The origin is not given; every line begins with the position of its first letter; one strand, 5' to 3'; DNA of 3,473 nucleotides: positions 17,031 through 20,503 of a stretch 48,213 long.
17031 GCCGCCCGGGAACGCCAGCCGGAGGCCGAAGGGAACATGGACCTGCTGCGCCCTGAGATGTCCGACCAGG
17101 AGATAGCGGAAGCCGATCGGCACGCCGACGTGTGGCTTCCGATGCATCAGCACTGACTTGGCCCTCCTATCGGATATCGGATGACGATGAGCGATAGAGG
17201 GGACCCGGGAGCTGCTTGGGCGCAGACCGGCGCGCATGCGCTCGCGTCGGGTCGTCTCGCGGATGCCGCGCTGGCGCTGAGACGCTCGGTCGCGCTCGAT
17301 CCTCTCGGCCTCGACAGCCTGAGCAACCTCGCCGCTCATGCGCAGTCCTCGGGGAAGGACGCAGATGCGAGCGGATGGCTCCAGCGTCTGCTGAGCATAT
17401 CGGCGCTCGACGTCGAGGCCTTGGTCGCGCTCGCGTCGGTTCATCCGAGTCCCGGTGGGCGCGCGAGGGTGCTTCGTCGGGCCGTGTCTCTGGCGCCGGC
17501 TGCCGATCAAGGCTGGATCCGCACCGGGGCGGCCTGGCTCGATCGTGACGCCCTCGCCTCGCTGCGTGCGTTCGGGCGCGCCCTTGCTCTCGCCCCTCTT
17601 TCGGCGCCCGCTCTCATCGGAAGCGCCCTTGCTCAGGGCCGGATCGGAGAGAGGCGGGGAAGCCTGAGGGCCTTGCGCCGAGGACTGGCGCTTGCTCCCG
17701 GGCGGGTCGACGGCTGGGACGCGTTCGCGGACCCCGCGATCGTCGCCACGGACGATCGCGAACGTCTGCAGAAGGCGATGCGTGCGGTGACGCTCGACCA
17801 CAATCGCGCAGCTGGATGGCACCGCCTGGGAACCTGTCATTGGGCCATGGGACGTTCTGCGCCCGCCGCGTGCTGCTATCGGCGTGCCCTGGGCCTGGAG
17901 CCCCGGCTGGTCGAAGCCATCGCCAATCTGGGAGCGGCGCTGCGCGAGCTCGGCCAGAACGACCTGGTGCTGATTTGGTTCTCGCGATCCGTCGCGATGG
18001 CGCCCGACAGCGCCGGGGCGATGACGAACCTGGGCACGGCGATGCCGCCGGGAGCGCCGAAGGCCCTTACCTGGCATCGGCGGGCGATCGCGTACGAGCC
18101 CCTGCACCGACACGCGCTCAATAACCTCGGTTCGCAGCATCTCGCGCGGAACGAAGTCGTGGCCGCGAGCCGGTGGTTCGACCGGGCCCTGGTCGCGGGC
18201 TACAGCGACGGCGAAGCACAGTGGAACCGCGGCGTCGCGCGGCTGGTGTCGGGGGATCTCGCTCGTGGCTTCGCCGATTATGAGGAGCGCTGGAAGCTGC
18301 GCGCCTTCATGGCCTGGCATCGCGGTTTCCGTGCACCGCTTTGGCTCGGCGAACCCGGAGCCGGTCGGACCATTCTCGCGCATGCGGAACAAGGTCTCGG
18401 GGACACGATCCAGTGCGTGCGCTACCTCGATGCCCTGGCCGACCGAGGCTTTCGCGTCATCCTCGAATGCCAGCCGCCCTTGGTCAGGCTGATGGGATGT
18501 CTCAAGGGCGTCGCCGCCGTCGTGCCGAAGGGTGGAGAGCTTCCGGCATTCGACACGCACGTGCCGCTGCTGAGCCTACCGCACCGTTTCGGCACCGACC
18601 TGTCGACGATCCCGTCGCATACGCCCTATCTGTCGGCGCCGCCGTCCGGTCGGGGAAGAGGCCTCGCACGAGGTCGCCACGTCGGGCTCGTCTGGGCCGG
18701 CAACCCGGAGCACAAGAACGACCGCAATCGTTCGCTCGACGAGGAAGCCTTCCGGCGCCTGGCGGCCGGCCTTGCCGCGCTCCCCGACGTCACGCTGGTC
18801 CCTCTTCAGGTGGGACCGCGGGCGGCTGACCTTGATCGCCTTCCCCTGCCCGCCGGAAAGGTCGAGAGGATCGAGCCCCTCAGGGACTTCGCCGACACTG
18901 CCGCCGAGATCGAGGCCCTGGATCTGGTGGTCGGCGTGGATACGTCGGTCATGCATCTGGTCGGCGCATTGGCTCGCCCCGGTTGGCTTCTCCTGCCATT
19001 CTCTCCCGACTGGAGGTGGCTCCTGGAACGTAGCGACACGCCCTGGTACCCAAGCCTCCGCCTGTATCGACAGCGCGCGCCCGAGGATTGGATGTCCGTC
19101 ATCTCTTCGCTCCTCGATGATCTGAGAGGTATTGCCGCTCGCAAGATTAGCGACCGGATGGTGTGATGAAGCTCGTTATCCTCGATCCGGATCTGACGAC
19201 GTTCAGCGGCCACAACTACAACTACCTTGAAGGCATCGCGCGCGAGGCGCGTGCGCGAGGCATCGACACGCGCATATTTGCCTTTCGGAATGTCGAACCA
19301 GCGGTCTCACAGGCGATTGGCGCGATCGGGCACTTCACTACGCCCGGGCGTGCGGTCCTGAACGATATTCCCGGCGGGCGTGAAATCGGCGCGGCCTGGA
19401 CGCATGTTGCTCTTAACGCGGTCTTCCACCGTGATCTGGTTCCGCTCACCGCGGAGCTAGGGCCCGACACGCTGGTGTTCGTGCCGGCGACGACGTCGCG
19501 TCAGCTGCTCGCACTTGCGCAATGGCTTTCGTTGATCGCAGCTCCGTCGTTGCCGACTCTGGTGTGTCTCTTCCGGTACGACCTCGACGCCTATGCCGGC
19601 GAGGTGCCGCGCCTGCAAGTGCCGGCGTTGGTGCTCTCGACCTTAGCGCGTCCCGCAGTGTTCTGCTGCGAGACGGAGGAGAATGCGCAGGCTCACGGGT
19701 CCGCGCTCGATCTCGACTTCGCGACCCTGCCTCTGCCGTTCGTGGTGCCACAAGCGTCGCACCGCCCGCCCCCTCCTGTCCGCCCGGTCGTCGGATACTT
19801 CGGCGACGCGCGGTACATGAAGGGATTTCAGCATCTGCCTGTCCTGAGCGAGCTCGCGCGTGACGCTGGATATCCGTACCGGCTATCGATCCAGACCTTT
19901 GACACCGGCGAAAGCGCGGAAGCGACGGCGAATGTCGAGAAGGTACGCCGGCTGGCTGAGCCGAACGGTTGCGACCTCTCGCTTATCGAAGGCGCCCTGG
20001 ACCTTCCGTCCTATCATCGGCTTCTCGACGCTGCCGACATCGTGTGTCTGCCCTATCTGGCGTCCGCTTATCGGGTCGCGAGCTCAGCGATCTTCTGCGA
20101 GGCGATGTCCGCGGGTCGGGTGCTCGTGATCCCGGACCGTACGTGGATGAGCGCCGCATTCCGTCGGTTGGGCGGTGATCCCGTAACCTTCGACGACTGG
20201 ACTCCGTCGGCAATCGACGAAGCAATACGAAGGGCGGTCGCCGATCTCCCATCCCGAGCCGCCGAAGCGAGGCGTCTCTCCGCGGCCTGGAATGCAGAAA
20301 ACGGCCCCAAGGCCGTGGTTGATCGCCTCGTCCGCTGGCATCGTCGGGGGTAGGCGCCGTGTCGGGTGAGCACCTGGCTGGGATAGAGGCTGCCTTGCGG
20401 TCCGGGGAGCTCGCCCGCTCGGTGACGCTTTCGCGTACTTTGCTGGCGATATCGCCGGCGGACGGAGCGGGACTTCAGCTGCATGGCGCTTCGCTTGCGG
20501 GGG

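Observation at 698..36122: Six diverged TPR-GT41 (OGT/FlmG-like) paralogs in one locus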

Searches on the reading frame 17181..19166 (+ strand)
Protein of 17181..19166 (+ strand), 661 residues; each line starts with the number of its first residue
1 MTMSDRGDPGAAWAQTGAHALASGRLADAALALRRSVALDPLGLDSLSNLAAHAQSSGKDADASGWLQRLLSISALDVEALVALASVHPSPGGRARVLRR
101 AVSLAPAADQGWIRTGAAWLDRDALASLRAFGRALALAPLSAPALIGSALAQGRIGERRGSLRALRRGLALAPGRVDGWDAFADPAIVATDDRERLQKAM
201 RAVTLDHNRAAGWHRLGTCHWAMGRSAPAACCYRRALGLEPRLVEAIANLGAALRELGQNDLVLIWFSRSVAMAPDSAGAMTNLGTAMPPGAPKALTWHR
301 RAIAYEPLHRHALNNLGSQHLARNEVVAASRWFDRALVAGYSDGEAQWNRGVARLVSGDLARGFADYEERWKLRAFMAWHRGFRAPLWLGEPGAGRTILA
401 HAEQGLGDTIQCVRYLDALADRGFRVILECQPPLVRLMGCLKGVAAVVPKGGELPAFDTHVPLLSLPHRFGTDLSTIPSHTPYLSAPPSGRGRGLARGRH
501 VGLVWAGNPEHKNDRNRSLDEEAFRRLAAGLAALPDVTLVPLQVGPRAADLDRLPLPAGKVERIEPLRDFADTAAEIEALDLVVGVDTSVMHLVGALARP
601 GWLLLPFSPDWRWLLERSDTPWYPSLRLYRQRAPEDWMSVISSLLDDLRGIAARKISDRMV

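Call 6: search_protein_families(library=pfam, proteins=[window:17181-19166:+], max_evalue=0.001)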
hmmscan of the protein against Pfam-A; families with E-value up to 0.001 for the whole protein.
window:17181-19166:+ (661 aa): 9 families
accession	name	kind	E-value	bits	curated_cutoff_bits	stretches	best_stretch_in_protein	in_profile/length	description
PF07719.23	TPR_2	-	1.6e-10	40.7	27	0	210-242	1-33/34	Tetratricopeptide repeat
PF00515.34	TPR_1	-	7.4e-09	35.5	27.8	0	210-242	1-33/34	Tetratricopeptide repeat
PF13431.12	TPR_17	-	6.1e-08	32.8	24.4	0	232-261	1-30/34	Tetratricopeptide repeat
PF13414.12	TPR_11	-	4.8e-06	26.6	26.8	0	232-258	16-42/42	TPR repeat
PF13428.12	TPR_14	-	1.4e-05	25.8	23.5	0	245-286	2-43/44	Tetratricopeptide repeat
PF23914.1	TPR_CcmH_CycH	-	1.8e-05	25.1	42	0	192-255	31-95/158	Cytochrome c-type biogenesis protein H TPR domain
PF13432.12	TPR_16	-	3.3e-05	24.7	32.7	0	300-339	21-60/65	Tetratricopeptide repeat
PF13424.12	TPR_12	-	0.00026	21.5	30.1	0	194-237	24-72/77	Tetratricopeptide repeat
PF13181.12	TPR_8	-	0.00031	21.1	25.7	0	212-241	3-32/34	Tetratricopeptide repeat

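Call 31: search_protein_families(library=ncbifam, proteins=[window:17181-19166:+], max_evalue=0.001)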
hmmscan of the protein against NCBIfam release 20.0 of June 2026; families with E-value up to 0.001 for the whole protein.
window:17181-19166:+ (661 aa): 5 families
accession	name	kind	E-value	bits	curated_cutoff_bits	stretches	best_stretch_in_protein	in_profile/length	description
TIGR02917.1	PEP_TPR_lipo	equivalog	1.2e-13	49.9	312.2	1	20-262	509-754/899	XrtA/PEP-CTERM system TPR-repeat protein PrsT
TIGR02521.1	type_IV_pilW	equivalog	3.8e-08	33.2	154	0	198-335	53-194/234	type IV pilus biogenesis/stability protein PilW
NF033920.0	C39_PA2778_fam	equivalog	5.4e-05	22.7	150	0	197-262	176-242/255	PA2778 family cysteine peptidase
TIGR02552.1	LcrH_SycD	equivalog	5.7e-05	22.8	104.8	0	204-277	46-119/136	SycD/LcrH family type III secretion system chaperone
TIGR02193.1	heptsyl_trn_I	equivalog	0.00019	20.7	185.3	1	563-614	239-290/320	lipopolysaccharide heptosyltransferase I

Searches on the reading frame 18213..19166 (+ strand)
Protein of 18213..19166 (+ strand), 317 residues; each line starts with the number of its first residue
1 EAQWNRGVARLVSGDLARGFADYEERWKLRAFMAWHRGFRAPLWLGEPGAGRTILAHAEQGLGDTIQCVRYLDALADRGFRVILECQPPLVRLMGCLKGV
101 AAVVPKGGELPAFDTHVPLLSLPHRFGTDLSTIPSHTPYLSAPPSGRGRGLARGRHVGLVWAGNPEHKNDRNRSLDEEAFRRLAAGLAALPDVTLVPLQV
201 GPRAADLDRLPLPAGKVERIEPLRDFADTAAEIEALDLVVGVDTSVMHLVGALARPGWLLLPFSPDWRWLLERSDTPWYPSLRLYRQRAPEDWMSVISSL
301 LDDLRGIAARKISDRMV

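Call 70: search_solved_structures(query=A3, max_evalue=10, show_alignments=0)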
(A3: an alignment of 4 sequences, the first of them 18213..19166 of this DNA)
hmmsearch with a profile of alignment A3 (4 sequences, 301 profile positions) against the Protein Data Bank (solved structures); distinct sequences matched with E-value up to 10: 0.

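Call 81: predict_structure(alignment_id=A3)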
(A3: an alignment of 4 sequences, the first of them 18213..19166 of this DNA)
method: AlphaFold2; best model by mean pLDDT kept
length: 317 residues; sequences in the alignment: 4
mean_pLDDT: 69.2   pTM: 0.73
mean pLDDT of the five models: 69.2, 59.0, 58.2, 53.8, 47.1
residues with pLDDT >= 90: 21; 70-90: 156; 50-70: 84; < 50: 56
segments of 3 or more residues with pLDDT < 50: 1-5, 7-44, 312-317
pLDDT, mean of each block of 10 residues (from residue 1): 43 42 33 32 46 68 78 76 81 84 71 59 61 66 64 76 59 74 88 80 63 73 81 89 86 91 73 77 86 89 79 39
secondary structure, 60 per line:
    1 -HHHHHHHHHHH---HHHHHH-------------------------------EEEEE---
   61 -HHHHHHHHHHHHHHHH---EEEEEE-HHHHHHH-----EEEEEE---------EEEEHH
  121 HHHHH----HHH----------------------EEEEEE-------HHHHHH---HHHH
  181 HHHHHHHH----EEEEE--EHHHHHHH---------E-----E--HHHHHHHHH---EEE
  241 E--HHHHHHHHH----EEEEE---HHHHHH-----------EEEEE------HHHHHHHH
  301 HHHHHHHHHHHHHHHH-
elements in order: H2-12 H16-21 E53-57 H62-77 E81-86 H88-94 E100-105 E115-118 H119-125 E155-160 H168-173 H177-188 E193-197 H201-207 H226-234 E238-241 H244-252 E257-261 H265-270 E282-286 H293-316

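Call 84: fold_search(model_id=the predicted structure, library=pdb)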
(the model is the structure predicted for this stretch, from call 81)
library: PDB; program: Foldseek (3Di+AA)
matches with E <= 10: 1676; with E <= 0.001: 78
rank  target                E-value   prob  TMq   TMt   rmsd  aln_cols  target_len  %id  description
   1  2h1h_A                1.0e-08  1.00  0.52  0.51   9.5       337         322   14  E. coli heptosyltransferase WaaC with ADP-2-deoxy-2-fluoro heptose (released 2007-05-22)
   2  2h1h_B                1.7e-07  1.00  0.55  0.55   5.3       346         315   14  E. coli heptosyltransferase WaaC with ADP-2-deoxy-2-fluoro heptose (released 2007-05-22)
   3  2h1f_A                1.8e-07  1.00  0.54  0.53   5.5       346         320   14  E. coli heptosyltransferase WaaC with ADP (released 2007-05-22)
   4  2gt1_A                2.1e-07  1.00  0.55  0.54   5.2       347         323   13  E. coli heptosyltransferase WaaC. (released 2007-05-01)
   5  1psw                  2.2e-07  1.00  0.61  0.59   4.7       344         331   13  Structure of E. coli ADP-heptose lps heptosyltransferase II (released 2003-07-08)
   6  6dfe_B                4.0e-07  1.00  0.53  0.52   7.7       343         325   13  The structure of a ternary complex of E. coli WaaC (released 2018-09-05)
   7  2gt1_B                4.8e-07  1.00  0.52  0.55   9.3       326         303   14  E. coli heptosyltransferase WaaC. (released 2007-05-01)
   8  3tov_A                1.9e-06  1.00  0.53  0.49   5.3       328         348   12  The crystal structure of the glycosyl transferase family 9 from Veillonella parvula DSM 2008 (released 2011-09-21)
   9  3tov_B                6.1e-06  1.00  0.51  0.48   7.5       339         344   12  The crystal structure of the glycosyl transferase family 9 from Veillonella parvula DSM 2008 (released 2011-09-21)
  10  1v4v_B                8.7e-06  1.00  0.44  0.39   7.0       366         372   15  Crystal Structure Of UDP-N-Acetylglucosamine 2-Epimerase From Thermus Thermophilus HB8 (released 2003-12-02)
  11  9grx_1                1.4e-05  1.00  0.50  0.41   6.4       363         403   12  NDH-PSI-LHCI supercomplex from S. oleracea (released 2025-02-12)
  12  1v4v_A                2.9e-05  1.00  0.43  0.38   8.3       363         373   15  Crystal Structure Of UDP-N-Acetylglucosamine 2-Epimerase From Thermus Thermophilus HB8 (released 2003-12-02)
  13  2p6p_A                6.8e-05  1.00  0.40  0.35  12.3       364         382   13  X-ray crystal structure of C-C bond-forming dTDP-D-Olivose-transferase UrdGT2 (released 2007-08-07)
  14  3mbo_C                6.8e-05  1.00  0.32  0.28  11.4       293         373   10  Crystal Structure of the Glycosyltransferase BaBshA bound with UDP and L-malate (released 2010-09-29)
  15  7d1i_A                6.8e-05  1.00  0.35  0.32  10.4       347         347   14  Crystal structure of acinetobacter baumannii MurG (released 2021-07-14)
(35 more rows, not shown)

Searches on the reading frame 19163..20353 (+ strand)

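Call 6: search_protein_families(library=pfam, proteins=[window:19163-20353:+], max_evalue=0.001)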
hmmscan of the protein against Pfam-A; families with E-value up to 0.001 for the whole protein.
window:19163-20353:+ (396 aa): 0 families

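Call 58: search_protein_families(library=pfam, proteins=[window:19163-20353:+], max_evalue=1)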
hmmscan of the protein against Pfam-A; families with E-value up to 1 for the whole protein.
window:19163-20353:+ (396 aa): 1 family
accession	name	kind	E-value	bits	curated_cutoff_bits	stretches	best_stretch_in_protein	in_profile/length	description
PF13692.12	Glyco_trans_1_4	-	0.015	16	27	1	259-360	47-141/142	Glycosyl transferases group 1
